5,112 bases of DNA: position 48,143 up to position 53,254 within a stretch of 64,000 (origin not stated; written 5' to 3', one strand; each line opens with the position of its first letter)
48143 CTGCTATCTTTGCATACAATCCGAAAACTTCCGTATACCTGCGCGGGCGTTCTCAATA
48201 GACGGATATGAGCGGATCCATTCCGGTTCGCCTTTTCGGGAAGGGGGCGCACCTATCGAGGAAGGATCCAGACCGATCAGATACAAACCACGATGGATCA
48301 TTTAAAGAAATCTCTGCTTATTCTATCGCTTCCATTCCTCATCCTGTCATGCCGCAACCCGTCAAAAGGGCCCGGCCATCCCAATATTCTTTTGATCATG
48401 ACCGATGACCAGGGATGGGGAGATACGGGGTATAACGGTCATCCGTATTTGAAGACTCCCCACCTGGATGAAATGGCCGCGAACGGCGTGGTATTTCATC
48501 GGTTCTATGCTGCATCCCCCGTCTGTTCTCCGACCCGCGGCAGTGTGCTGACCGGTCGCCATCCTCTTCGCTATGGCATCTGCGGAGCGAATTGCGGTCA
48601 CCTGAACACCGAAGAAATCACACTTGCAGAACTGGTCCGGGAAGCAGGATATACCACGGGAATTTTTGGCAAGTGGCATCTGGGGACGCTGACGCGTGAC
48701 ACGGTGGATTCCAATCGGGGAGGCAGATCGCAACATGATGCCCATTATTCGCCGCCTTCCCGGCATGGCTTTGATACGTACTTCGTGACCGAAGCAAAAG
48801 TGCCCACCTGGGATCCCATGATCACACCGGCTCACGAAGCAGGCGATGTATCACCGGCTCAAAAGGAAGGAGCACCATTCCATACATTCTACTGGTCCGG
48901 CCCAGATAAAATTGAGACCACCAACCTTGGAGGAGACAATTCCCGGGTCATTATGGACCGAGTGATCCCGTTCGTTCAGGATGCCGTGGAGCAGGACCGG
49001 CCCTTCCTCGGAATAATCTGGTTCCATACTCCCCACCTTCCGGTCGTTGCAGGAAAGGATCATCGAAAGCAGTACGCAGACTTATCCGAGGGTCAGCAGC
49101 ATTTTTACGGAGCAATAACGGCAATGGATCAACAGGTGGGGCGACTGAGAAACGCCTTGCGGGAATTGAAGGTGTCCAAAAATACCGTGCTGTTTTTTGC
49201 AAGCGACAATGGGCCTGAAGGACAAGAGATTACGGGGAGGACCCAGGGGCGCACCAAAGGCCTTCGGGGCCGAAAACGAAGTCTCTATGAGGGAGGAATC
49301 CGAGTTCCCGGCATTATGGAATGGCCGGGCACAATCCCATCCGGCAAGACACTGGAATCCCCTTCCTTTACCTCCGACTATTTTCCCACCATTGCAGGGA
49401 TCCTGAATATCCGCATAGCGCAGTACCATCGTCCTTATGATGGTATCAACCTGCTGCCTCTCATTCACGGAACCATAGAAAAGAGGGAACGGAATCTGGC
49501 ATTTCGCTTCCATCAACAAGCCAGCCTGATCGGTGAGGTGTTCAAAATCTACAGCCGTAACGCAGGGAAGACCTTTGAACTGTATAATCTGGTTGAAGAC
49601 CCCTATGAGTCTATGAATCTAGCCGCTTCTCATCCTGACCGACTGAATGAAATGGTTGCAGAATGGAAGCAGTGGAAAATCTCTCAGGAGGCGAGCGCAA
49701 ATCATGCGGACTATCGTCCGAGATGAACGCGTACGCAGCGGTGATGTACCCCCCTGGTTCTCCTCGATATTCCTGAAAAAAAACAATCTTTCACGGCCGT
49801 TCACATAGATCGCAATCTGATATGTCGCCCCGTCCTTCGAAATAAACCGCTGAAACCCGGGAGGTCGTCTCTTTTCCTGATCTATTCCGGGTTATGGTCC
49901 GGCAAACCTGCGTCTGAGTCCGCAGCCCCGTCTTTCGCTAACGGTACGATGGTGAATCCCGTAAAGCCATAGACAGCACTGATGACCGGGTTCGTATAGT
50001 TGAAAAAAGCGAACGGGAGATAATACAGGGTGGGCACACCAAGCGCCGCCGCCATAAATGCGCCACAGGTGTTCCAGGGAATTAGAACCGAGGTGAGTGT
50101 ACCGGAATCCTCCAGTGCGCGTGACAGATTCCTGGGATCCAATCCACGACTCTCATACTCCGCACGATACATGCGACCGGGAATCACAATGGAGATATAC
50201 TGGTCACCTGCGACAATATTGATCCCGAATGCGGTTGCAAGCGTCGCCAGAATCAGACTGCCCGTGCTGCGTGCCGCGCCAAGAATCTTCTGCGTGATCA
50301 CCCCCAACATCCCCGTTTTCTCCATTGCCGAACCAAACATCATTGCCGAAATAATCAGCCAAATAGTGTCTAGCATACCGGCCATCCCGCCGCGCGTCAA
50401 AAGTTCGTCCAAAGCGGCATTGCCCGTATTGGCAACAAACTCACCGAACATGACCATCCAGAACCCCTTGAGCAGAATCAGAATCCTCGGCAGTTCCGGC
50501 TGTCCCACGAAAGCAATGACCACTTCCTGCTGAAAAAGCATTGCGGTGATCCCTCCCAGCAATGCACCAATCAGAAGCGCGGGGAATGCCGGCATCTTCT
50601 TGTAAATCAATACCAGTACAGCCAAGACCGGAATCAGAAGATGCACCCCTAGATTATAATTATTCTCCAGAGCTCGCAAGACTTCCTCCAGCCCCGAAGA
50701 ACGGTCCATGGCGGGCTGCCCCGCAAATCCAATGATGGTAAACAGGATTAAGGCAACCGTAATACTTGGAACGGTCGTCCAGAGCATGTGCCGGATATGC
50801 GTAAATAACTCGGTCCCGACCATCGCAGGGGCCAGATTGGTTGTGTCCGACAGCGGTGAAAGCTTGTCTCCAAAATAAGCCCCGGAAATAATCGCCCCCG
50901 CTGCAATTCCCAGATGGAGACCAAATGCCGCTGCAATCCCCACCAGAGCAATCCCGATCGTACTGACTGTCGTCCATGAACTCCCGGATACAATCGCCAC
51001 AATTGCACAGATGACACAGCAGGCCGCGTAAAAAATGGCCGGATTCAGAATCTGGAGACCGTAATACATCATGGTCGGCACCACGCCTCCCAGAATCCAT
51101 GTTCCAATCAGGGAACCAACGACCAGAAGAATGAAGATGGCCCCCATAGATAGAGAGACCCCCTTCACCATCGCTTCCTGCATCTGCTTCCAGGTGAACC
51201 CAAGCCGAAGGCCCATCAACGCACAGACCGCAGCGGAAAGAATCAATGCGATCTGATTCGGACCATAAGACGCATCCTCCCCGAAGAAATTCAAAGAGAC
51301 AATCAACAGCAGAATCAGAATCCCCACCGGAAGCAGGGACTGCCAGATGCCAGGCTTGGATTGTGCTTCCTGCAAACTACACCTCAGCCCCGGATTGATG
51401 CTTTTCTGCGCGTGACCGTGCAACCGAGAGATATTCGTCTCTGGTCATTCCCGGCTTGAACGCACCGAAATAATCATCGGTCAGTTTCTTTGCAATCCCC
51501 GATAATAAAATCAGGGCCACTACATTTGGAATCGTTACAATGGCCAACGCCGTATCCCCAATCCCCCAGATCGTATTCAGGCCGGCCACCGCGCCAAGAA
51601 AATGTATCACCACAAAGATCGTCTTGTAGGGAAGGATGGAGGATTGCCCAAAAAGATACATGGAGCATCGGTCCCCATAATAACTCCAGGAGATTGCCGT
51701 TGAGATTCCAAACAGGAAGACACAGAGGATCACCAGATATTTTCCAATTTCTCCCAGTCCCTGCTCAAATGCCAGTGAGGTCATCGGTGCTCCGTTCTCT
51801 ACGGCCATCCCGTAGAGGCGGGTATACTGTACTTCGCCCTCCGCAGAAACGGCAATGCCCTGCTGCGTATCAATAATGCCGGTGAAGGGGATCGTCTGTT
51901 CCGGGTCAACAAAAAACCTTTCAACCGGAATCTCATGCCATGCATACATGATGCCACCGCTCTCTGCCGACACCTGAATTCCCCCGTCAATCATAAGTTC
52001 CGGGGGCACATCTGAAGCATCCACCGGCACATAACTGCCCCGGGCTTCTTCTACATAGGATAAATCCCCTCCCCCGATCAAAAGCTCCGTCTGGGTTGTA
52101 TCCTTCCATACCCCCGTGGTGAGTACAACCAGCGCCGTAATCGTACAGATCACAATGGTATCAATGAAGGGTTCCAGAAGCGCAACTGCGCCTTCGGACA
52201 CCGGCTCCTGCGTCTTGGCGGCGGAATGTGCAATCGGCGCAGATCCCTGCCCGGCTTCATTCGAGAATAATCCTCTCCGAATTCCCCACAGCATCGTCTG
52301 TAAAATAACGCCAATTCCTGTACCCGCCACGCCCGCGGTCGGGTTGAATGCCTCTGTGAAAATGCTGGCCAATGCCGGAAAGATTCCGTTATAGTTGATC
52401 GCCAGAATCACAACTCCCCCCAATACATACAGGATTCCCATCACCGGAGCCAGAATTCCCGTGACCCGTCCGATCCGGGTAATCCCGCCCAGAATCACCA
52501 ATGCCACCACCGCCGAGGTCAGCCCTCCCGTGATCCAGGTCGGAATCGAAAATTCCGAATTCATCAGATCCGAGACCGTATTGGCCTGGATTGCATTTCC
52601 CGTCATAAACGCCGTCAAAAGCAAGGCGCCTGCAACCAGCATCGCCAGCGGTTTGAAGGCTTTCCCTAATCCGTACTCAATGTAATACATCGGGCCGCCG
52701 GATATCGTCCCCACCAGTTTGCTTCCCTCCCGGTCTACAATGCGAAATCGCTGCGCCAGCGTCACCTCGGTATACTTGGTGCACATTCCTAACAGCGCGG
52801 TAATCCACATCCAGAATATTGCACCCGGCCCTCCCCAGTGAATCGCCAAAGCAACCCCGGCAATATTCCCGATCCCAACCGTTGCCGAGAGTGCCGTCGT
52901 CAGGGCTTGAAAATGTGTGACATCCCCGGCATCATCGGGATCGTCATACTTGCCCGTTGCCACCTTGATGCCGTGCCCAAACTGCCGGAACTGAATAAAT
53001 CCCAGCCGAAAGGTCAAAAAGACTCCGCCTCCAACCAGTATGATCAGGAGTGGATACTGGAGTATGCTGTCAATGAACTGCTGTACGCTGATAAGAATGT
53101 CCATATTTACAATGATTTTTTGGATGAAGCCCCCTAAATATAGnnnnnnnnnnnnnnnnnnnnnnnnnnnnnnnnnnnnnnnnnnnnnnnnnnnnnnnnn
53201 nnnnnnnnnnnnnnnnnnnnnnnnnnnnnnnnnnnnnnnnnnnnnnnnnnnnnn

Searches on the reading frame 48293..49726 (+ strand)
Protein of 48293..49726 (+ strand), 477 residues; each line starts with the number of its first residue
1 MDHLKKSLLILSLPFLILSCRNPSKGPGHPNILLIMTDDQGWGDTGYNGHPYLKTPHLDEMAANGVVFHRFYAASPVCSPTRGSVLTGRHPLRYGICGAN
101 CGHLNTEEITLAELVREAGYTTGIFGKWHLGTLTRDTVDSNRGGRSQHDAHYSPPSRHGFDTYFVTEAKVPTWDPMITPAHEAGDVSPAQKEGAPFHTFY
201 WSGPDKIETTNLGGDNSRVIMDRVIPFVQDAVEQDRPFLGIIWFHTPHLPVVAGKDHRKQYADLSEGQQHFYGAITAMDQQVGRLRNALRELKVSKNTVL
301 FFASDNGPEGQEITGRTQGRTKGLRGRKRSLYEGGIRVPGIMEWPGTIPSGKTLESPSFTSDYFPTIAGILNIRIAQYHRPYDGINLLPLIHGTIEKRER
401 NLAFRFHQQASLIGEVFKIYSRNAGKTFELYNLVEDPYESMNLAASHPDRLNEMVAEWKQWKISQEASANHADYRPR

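Call 78: search_protein_families(library=pfam, proteins=[window:48293-49726:+], max_evalue=0.00001)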
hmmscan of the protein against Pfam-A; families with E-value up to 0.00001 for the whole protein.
window:48293-49726:+ (477 aa): 3 families
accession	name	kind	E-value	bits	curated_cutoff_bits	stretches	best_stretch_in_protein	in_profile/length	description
PF00884.28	Sulfatase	-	2e-54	185.4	25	1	30-373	1-301/301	Sulfatase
PF01663.27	Phosphodiest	-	5.2e-06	26.7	23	0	54-307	19-220/342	Type I phosphodiesterase / nucleotide pyrophosphatase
PF16347.10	SGSH_C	-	5.3e-06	27.1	29.3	0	328-446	8-134/154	N-sulphoglucosamine sulphohydrolase, C-terminal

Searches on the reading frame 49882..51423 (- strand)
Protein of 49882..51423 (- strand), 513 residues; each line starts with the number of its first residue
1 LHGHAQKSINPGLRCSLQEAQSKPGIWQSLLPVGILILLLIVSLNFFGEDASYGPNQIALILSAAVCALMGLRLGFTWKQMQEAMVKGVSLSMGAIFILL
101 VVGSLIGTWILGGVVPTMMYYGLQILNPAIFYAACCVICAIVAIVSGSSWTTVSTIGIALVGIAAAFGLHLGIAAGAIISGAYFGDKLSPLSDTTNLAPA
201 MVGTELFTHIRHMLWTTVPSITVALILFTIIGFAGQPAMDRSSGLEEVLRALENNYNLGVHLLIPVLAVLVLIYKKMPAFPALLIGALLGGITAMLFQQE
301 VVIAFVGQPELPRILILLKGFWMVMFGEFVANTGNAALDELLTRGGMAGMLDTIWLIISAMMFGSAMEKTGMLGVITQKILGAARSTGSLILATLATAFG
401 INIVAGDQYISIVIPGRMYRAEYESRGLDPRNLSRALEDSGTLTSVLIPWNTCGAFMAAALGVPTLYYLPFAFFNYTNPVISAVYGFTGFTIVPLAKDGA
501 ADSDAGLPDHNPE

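Call 78: search_protein_families(library=pfam, proteins=[window:49882-51423:-], max_evalue=0.00001)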
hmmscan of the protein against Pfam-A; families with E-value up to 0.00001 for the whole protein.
window:49882-51423:- (513 aa): 1 family
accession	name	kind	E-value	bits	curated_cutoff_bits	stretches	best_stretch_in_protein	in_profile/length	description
PF03553.21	Na_H_antiporter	-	1.2e-66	225.4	23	2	181-490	1-303/303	Na+/H+ antiporter family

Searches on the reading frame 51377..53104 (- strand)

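Call 78: search_protein_families(library=pfam, proteins=[window:51377-53104:-], max_evalue=0.00001)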
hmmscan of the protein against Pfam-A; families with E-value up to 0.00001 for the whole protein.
window:51377-53104:- (575 aa): 1 family
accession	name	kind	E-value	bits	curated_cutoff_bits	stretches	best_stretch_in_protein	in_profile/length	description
PF01235.23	Na_Ala_symp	-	2.3e-125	419.4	24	1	57-552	8-386/392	Sodium:alanine symporter family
